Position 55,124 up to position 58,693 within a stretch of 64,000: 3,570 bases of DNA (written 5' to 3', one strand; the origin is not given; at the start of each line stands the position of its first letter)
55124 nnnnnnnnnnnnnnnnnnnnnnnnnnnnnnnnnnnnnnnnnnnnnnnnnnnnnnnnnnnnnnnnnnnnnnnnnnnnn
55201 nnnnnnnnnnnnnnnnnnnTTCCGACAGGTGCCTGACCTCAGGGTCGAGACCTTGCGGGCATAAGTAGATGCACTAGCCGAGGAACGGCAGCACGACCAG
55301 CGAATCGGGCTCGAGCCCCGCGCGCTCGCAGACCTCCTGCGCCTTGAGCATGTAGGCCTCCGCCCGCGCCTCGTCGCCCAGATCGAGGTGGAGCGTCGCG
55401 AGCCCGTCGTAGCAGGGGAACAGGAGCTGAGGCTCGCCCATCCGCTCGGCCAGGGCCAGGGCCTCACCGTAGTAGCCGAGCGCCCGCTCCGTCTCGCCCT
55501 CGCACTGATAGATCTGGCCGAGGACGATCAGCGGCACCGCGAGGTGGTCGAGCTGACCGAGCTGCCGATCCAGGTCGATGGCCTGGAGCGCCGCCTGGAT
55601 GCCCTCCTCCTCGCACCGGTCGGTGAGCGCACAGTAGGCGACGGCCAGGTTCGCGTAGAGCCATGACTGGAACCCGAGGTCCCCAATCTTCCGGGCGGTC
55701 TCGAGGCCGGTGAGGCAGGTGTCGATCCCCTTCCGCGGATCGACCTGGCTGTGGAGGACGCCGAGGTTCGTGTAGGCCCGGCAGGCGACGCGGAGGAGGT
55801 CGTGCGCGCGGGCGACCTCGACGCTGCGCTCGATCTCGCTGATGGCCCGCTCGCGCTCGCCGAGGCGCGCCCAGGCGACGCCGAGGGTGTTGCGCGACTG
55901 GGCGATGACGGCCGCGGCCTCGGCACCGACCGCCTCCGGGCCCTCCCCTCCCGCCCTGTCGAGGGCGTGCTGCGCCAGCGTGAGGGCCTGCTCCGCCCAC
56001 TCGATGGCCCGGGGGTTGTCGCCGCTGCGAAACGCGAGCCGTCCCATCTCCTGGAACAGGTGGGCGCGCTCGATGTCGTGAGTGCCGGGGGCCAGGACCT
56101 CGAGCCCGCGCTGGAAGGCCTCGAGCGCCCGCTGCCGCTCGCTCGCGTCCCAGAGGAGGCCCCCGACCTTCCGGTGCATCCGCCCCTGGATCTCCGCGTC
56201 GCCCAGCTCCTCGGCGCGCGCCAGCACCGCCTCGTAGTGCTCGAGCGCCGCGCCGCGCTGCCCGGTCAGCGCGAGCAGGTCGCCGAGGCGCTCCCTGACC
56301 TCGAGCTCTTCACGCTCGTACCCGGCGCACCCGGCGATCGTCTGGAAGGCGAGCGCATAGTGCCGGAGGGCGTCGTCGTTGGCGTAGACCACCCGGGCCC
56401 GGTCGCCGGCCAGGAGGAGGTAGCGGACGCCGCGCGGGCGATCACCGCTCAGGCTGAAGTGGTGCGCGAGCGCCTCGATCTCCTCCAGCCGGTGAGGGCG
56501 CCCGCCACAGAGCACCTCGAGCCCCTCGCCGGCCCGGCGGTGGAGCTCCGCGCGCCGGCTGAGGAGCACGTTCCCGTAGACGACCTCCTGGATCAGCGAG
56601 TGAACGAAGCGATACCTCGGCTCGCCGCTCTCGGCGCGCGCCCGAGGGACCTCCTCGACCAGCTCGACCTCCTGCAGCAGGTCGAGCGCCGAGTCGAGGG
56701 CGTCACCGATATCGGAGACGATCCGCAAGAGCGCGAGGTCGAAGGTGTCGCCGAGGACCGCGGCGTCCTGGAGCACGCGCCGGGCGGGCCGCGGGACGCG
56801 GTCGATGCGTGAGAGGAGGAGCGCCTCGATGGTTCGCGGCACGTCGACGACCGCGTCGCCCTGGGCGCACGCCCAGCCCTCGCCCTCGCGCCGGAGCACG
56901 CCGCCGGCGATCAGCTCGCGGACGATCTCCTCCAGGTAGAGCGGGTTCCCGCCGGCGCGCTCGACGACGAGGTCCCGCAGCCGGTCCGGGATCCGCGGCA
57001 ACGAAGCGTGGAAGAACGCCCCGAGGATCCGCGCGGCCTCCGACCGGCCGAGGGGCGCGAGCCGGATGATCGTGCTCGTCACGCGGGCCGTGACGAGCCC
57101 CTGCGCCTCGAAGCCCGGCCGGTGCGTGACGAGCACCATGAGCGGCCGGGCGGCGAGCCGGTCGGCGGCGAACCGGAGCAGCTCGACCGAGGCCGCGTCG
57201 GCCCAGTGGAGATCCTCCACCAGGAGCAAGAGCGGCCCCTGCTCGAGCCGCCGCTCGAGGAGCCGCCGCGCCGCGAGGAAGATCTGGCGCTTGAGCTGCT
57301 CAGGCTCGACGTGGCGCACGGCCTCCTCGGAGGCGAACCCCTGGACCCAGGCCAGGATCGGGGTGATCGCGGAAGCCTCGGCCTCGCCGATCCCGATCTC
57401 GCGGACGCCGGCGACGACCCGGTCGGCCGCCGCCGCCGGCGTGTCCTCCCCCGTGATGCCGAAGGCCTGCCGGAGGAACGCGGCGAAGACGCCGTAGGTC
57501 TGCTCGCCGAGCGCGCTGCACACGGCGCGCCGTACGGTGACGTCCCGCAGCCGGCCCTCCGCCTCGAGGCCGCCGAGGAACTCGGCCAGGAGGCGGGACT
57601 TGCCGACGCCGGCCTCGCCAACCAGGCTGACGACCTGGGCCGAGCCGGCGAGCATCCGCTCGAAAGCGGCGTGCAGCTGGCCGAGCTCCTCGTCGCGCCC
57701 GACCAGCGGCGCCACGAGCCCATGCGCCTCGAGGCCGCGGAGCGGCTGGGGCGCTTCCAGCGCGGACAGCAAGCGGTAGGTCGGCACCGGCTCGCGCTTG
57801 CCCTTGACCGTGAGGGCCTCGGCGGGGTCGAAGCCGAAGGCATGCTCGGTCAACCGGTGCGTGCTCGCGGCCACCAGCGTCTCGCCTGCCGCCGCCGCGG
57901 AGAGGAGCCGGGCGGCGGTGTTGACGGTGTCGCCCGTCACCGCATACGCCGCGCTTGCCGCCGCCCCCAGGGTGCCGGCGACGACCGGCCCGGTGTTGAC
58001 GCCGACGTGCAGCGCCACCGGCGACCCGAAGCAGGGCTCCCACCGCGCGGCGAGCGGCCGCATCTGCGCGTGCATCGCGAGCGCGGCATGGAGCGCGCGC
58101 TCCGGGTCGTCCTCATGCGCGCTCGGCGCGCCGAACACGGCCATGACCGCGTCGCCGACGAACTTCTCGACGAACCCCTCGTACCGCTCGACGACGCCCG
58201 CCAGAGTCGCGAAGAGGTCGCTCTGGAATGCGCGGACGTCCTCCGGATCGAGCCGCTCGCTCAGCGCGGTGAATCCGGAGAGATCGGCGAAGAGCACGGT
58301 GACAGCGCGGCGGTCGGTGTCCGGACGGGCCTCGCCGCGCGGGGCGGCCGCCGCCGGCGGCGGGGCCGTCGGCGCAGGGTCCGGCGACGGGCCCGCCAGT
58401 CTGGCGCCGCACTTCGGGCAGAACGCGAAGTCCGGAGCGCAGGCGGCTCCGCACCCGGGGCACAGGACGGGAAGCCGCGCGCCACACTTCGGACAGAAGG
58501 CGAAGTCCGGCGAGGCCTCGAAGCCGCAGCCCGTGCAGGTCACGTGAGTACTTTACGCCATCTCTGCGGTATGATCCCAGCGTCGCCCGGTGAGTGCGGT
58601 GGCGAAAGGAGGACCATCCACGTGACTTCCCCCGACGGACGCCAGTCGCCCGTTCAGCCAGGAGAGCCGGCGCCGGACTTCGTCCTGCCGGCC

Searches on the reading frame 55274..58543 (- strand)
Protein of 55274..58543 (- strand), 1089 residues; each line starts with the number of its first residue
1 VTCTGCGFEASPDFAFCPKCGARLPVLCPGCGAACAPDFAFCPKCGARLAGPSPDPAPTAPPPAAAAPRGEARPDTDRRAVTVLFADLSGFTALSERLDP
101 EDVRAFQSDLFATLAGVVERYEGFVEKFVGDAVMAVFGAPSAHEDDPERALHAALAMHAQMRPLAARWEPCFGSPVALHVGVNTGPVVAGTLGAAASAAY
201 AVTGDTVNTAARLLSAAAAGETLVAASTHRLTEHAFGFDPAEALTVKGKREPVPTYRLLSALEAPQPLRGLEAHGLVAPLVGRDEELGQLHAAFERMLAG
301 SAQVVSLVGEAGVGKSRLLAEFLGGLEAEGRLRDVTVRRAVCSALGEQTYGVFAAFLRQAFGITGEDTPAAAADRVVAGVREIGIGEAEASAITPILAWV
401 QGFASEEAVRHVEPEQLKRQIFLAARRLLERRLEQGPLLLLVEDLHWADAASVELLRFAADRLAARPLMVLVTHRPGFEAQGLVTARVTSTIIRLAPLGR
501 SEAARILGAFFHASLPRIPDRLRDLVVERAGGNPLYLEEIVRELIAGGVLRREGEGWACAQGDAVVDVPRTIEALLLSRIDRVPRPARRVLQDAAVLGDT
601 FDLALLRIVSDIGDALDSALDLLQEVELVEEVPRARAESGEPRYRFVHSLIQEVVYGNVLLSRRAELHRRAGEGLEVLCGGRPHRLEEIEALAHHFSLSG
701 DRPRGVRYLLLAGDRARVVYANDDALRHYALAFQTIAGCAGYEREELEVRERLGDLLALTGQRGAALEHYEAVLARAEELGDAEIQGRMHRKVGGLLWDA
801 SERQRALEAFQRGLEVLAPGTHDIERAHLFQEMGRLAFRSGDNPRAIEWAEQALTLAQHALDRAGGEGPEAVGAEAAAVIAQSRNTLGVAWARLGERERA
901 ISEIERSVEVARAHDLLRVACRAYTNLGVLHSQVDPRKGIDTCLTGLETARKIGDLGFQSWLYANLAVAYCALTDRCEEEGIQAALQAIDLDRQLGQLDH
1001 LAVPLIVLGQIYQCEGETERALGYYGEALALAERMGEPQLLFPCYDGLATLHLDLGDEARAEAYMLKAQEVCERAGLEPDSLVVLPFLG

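Call 16: find_encoding_contigs(protein=window:55274-58543:-, flank=10000, max_places=4)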
Protein window:55274-58543:- (1089 aa): no gene with exactly this product is on record in the collection.
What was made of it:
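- Tried and rejected: Not on record (call 16), so the source contig could not be extended.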

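Call 21: search_protein_families(library=pfam, proteins=[window:55274-58543:-], max_evalue=0.001)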
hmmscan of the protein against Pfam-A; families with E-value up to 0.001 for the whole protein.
window:55274-58543:- (1089 aa): 13 families
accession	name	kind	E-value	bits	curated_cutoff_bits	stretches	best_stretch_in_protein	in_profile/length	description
PF00211.25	Guanylate_cyc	-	5.2e-27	95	21.9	1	79-258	7-181/183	Adenylate and Guanylate cyclase catalytic domain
PF13191.12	AAA_16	-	1.2e-22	81.6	32.6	1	279-470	1-166/167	AAA ATPase domain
PF13424.12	TPR_12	-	6.9e-18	65.1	30.1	2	789-858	5-76/77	Tetratricopeptide repeat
PF07719.23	TPR_2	-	2.2e-11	43.4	27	0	1005-1033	4-32/34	Tetratricopeptide repeat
PF12773.13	DZR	-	1.4e-09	38.4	27.3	1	3-46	1-45/45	Double zinc ribbon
PF13181.12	TPR_8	-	1.7e-08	34.4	25.7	0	1045-1071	4-30/34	Tetratricopeptide repeat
PF13374.12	TPR_10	-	1.5e-07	31.6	27.5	0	1008-1034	8-34/42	Tetratricopeptide repeat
PF13240.11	Zn_Ribbon_1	-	1.6e-07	31.3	25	0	3-24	2-23/23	zinc-ribbon domain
PF24463.1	DUF7577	-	2e-05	24.5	28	0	26-49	3-26/27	Domain of unknown function (DUF7577)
PF00515.34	TPR_1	-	6.3e-05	23.1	27.8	0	1008-1032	7-31/34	Tetratricopeptide repeat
PF13401.12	AAA_22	-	0.00012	22.8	27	1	301-459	4-107/130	AAA domain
PF13176.12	TPR_7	-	0.00025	21.3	27.9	1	1005-1038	2-35/36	Tetratricopeptide repeat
PF24460.1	DUF7575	-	0.00075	19.2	28.5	0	27-49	5-27/28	Domain of unknown function (DUF7575)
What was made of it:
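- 55274..58543 (-): 1089-aa partner gene: double zinc ribbon + class III (adenylate) cyclase + AAA_16 STAND ATPase + TPR. Pfam (call 21).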

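Call 47: search_protein_families(library=ncbifam, proteins=[window:55274-58543:-], max_evalue=0.001)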
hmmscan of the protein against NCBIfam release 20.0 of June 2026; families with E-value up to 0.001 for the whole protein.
window:55274-58543:- (1089 aa): 5 families
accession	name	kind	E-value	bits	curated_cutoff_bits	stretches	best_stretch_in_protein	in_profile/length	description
TIGR03903.1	TOMM_kin_cyc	equivalog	2.3e-77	260.9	705.75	1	66-1037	271-1212/1267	TOMM system kinase/cyclase fusion protein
NF053520.1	HK_Porph_FimS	equivalog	1.4e-05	23.5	600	0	744-973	41-257/618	sensor histidine kinase FimS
NF053720.1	NsdA_fam_reg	subfamily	1.5e-05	24.7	75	1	761-913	215-361/432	NsdA family TPR-like regulatory protein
TIGR02928.1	TIGR02928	subfamily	5.3e-05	22.2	181.3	1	274-365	11-103/366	orc1/cdc6 family replication initiation protein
NF002725.1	PRK02603.1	equivalog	6.8e-05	22.9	143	0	1006-1068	76-132/173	photosystem I assembly protein Ycf3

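Call 86: find_homologous_proteins(query=window:55274-58543:-, max_evalue=1e-20)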
Query window:55274-58543:- (1089 aa): 7630 proteins with E <= 1e-20 among 8000 candidates; the best 120 are listed.
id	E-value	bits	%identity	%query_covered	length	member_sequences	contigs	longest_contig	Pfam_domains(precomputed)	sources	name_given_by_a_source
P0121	0.0e+0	1440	63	100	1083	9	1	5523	PF13240.12,PF12773.14,PF00515.35,PF13424.13,PF13176.13,PF13401.13,PF00211.26,PF13181.13,PF07719.24,PF13191.13,PF13374.13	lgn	-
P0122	0.0e+0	1435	61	100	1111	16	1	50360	PF13240.12,PF17874.8,PF12773.14,PF00515.35,PF13424.13,PF13176.13,PF00211.26,PF13181.13,PF07719.24,PF13191.13,PF13374.13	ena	-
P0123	0.0e+0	1428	61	100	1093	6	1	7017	PF13240.12,PF12773.14,PF13424.13,PF00211.26,PF13181.13,PF07719.24,PF13191.13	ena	-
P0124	0.0e+0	1420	62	100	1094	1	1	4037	PF13240.12,PF24463.2,PF13176.13,PF13401.13,PF24460.2,PF13191.13,PF12773.14,PF00515.35,PF13424.13,PF14938.13,PF00211.26,PF13181.13,PF07719.24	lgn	-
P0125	0.0e+0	1411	61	100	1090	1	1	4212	PF13240.12,PF13176.13,PF24460.2,PF13191.13,PF13374.13,PF17874.8,PF12773.14,PF00515.35,PF13424.13,PF00211.26,PF13181.13,PF07719.24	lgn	-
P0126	0.0e+0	1411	61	100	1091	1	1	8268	PF13240.12,PF12773.14,PF00515.35,PF13424.13,PF13176.13,PF13401.13,PF00211.26,PF13181.13,PF07719.24,PF13191.13,PF13374.13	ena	-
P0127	0.0e+0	1408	61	100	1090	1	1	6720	PF13240.12,PF17874.8,PF12773.14,PF00515.35,PF24463.2,PF13424.13,PF13401.13,PF00211.26,PF13181.13,PF07719.24,PF13191.13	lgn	-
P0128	0.0e+0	1401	61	100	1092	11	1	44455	PF13240.12,PF17874.8,PF12773.14,PF00515.35,PF13424.13,PF00211.26,PF13181.13,PF07719.24,PF13191.13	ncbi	-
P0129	0.0e+0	1400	60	100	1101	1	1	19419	PF13240.12,PF13176.13,PF13401.13,PF13428.13,PF13191.13,PF13374.13,PF17874.8,PF12773.14,PF00515.35,PF13424.13,PF00211.26,PF13181.13,PF07719.24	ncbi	-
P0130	0.0e+0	1394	61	100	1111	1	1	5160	PF13240.12,PF17874.8,PF12773.14,PF00515.35,PF13424.13,PF13401.13,PF00211.26,PF13181.13,PF07719.24,PF13191.13,PF13374.13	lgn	-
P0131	0.0e+0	1394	62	100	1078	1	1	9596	PF13240.12,PF12773.14,PF00515.35,PF13424.13,PF13176.13,PF13401.13,PF00211.26,PF13181.13,PF07719.24,PF13191.13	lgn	-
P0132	0.0e+0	1392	61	100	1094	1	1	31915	PF13240.12,PF24463.2,PF13428.13,PF13191.13,PF13374.13,PF17874.8,PF12773.14,PF00515.35,PF13424.13,PF00211.26,PF13181.13,PF07719.24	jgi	jgi:adenylate cyclase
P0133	0.0e+0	1391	60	100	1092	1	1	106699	PF13240.12,PF17874.8,PF12773.14,PF00515.35,PF13424.13,PF00211.26,PF13181.13,PF07719.24,PF13191.13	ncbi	-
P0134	0.0e+0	1390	60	100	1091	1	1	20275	PF13240.12,PF12773.14,PF00515.35,PF13424.13,PF13401.13,PF00211.26,PF13181.13,PF07719.24,PF13191.13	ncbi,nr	ncbi:MAG: tetratricopeptide repeat protein [candidate division NC10 bacterium]|nr:tetratricopeptide 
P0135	0.0e+0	1389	61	100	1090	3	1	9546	PF13240.12,PF12773.14,PF13424.13,PF13401.13,PF00211.26,PF13181.13,PF07719.24,PF13191.13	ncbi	-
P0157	0.0e+0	1367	59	100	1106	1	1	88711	PF17874.8,PF12773.14,PF00515.35,PF13424.13,PF00211.26,PF13181.13,PF07719.24,PF13191.13,PF13374.13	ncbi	-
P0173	0.0e+0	1334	61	100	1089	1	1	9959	PF12773.14,PF13424.13,PF00211.26,PF13181.13,PF07719.24,PF13191.13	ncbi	-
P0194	0.0e+0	1315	56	100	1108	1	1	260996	PF17874.8,PF12773.14,PF00515.35,PF13424.13,PF13428.13,PF00211.26,PF13181.13,PF07719.24,PF13191.13,PF13374.13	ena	-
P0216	0.0e+0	1299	60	100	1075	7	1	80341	PF12773.14,PF13424.13,PF00211.26,PF13181.13,PF07719.24,PF13191.13,PF13374.13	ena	-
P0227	0.0e+0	1292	60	100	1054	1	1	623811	PF17874.8,PF00515.35,PF13424.13,PF00211.26,PF13181.13,PF07719.24,PF13191.13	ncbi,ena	-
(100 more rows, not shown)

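Call 87: find_encoding_contigs(protein=P0227, flank=3000, max_places=1)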
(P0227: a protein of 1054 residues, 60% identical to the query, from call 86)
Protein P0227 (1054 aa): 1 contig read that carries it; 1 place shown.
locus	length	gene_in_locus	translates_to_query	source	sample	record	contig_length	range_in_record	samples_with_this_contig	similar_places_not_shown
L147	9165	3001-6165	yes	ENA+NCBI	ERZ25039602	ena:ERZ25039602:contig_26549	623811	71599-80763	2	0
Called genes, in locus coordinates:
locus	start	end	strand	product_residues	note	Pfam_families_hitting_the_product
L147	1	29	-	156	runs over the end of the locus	PF09626:DHC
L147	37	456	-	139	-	PF09086:DUF1924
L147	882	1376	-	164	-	PF00072:Response_reg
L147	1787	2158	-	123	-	PF00072:Response_reg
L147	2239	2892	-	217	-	PF01470:Peptidase_C15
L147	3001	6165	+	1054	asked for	PF00211:Guanylate_cyc, PF13191:AAA_16, PF07719:TPR_2 (faint), PF00515:TPR_1 (faint), PF13181:TPR_8 (faint), PF13424:TPR_12 (weak), PF17874:TPR_MalT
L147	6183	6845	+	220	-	PF08534:Redoxin, PF00578:AhpC-TSA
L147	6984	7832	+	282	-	PF08543:Phos_pyr_kin, PF00294:PfkB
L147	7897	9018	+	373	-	PF01547:SBP_bac_1 (faint), PF13416:SBP_bac_8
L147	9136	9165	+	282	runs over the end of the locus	PF00528:BPD_transp_1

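Call 88: find_encoding_contigs(protein=P0194, flank=3000, max_places=1)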
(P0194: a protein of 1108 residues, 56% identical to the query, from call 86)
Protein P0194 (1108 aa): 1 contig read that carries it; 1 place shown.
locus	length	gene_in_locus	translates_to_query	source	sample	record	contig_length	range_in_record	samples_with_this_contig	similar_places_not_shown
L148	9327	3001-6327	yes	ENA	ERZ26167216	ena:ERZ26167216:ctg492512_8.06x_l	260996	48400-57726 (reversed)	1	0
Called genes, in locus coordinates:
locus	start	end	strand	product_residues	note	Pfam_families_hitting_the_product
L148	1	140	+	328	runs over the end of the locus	PF04392:ABC_sub_bind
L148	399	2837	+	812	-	PF00027:cNMP_binding, PF25873:WHD_MalT, PF13424:TPR_12 (faint), PF00939:Na_sulph_symp, PF03600:CitMHS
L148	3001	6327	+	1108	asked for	PF12773:DZR, PF00211:Guanylate_cyc, PF00515:TPR_1 (faint), PF13374:TPR_10 (faint), PF13191:AAA_16, PF13428:TPR_14 (faint), PF17874:TPR_MalT, PF13424:TPR_12, +2 more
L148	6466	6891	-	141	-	PF00578:AhpC-TSA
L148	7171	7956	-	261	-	PF00211:Guanylate_cyc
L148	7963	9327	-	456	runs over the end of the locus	PF00672:HAMP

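Call 89: find_encoding_contigs(protein=P0157, flank=3000, max_places=1)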
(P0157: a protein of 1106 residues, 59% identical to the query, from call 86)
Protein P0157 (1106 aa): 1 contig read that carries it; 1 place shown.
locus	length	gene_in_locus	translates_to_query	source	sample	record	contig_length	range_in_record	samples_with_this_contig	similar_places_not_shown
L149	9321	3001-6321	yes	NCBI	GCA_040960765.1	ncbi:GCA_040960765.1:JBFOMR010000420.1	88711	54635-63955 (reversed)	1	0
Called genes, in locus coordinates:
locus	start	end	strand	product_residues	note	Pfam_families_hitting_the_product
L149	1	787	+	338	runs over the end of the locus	PF21088:MS_channel_1st (weak), PF00924:MS_channel_2nd, PF21082:MS_channel_3rd (weak)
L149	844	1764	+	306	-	-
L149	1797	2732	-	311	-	PF00296:Bac_luciferase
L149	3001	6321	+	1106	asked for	PF12773:DZR (weak), PF00211:Guanylate_cyc, PF13191:AAA_16, PF07719:TPR_2 (faint), PF13374:TPR_10 (faint), PF00515:TPR_1 (faint), PF17874:TPR_MalT (weak), PF13424:TPR_12 (weak), +1 more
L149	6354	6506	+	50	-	-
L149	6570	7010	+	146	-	-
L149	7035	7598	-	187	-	-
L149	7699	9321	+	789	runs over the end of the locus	-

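Call 90: find_encoding_contigs(protein=P0216, flank=3000, max_places=1)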
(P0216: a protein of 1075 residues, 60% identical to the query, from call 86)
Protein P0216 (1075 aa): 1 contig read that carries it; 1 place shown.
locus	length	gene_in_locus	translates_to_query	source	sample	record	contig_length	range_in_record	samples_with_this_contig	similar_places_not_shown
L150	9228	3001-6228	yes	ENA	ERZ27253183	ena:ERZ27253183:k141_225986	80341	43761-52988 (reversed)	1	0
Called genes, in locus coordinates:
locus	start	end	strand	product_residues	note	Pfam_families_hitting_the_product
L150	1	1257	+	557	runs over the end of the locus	PF02776:TPP_enzyme_N, PF00205:TPP_enzyme_M, PF02775:TPP_enzyme_C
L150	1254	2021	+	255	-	PF00106:adh_short, PF08659:KR, PF13561:adh_short_C2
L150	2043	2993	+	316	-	PF00296:Bac_luciferase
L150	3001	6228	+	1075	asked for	PF12773:DZR, PF00211:Guanylate_cyc, PF13191:AAA_16, PF07719:TPR_2 (faint), PF13374:TPR_10 (faint), PF13181:TPR_8 (faint), PF13424:TPR_12 (weak)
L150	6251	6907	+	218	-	PF00578:AhpC-TSA, PF08534:Redoxin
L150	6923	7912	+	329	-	PF01408:GFO_IDH_MocA, PF22725:GFO_IDH_MocA_C3, PF02894:GFO_IDH_MocA_C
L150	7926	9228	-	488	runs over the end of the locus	PF01547:SBP_bac_1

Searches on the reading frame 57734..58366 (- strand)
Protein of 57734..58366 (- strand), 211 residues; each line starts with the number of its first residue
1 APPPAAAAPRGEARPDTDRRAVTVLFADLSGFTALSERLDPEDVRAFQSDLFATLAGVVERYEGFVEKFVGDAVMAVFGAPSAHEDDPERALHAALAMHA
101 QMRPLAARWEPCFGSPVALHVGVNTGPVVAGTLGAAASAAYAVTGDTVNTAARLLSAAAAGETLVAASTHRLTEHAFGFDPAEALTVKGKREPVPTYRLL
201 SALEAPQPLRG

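Call 81: search_solved_structures(query=window:57734-58366:-, max_evalue=1e-10, show_alignments=2)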
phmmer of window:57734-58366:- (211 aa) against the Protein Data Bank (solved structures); distinct sequences matched with E-value up to 1e-10: 37.
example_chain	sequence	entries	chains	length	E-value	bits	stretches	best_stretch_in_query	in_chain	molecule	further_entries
3r5g_A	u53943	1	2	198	4.2e-29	105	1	14-201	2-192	CyaB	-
2w01_A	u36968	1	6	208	1.6e-27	99.8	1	17-197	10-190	ADENYLATE CYCLASE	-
6fht_A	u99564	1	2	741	3.9e-27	98.6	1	16-197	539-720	Bacteriophytochrome,Adenylate cyclase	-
5oyh_A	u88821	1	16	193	7.9e-25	91.1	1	19-197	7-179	Nucleotide cyclase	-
6sir_A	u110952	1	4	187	9.2e-25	90.9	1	17-197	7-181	Nucleotide cyclase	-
6aoa_A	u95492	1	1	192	1.3e-24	90.4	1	19-200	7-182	Bacterio-rhodopsin/guanylyl cyclase 1 fusion protein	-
6ao9_A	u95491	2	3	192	2.4e-24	89.5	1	19-200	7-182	Bacterio-rhodopsin/guanylyl cyclase 1 fusion protein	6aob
3et6_A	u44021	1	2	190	2.2e-21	79.9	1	15-204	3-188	Soluble guanylyl cyclase beta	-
1wc0_A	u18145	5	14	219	2.5e-20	76.4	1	7-196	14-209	ADENYLATE CYCLASE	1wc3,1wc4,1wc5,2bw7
1wc1_A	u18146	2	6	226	1.8e-19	73.6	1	15-196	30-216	ADENYLATE CYCLASE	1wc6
9bcv_A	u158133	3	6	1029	2.9e-18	69.7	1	9-200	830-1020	Atrial natriuretic peptide receptor 1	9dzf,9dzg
9dzh_A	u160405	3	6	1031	2.9e-18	69.7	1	9-200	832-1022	Atrial natriuretic peptide receptor 1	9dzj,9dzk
9bcl_A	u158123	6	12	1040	2.9e-18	69.6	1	9-200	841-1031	Atrial natriuretic peptide receptor 1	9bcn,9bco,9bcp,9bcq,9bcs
5o5k_A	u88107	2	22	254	4e-18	69.2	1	21-191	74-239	Adenylate cyclase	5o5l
7yz9_A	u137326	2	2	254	4.5e-18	69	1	22-191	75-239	Adenylate cyclase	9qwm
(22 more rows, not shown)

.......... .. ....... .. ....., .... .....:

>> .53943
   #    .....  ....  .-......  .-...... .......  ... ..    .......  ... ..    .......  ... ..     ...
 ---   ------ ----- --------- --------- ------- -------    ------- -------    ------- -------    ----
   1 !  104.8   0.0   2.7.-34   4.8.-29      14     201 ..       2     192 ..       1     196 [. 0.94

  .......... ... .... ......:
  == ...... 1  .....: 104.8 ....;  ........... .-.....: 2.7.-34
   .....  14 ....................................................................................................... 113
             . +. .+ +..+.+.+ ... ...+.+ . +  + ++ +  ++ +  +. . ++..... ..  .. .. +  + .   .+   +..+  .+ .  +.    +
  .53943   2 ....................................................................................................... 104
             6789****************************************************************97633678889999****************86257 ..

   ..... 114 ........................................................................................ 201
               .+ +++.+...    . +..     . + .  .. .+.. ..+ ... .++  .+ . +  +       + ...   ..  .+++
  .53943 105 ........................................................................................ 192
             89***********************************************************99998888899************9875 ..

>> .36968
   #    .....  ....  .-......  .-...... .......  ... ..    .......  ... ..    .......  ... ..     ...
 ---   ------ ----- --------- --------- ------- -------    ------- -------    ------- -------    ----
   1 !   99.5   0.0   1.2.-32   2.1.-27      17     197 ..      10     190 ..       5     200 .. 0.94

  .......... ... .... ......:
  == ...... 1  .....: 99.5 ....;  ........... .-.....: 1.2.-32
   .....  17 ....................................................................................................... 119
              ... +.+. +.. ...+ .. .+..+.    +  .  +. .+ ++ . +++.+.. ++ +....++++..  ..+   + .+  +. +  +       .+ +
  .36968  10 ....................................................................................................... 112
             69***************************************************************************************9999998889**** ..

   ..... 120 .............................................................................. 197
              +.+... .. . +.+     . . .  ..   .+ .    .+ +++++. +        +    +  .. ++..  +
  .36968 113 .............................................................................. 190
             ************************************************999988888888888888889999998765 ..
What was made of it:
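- Closest known: Cyclase-STAND-TPR multidomain adenylate cyclases. Same: The neighbour gene has a class III cyclase, an AAA_16 ATPase and TPR repeats, with catalytic residues in place (calls 21, 47, 81).
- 55274..58543 (-): PDB CyaB 4e-29, with catalytic residues aligned (call 81).
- On Class III adenylate cyclase (partner gene): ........, EKFVGD, GVNTG and VNTAARL align with CyaB 3r5g at 4e-29 (call 81).
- Tried and rejected: It was repeated correctly by reference as call 81.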
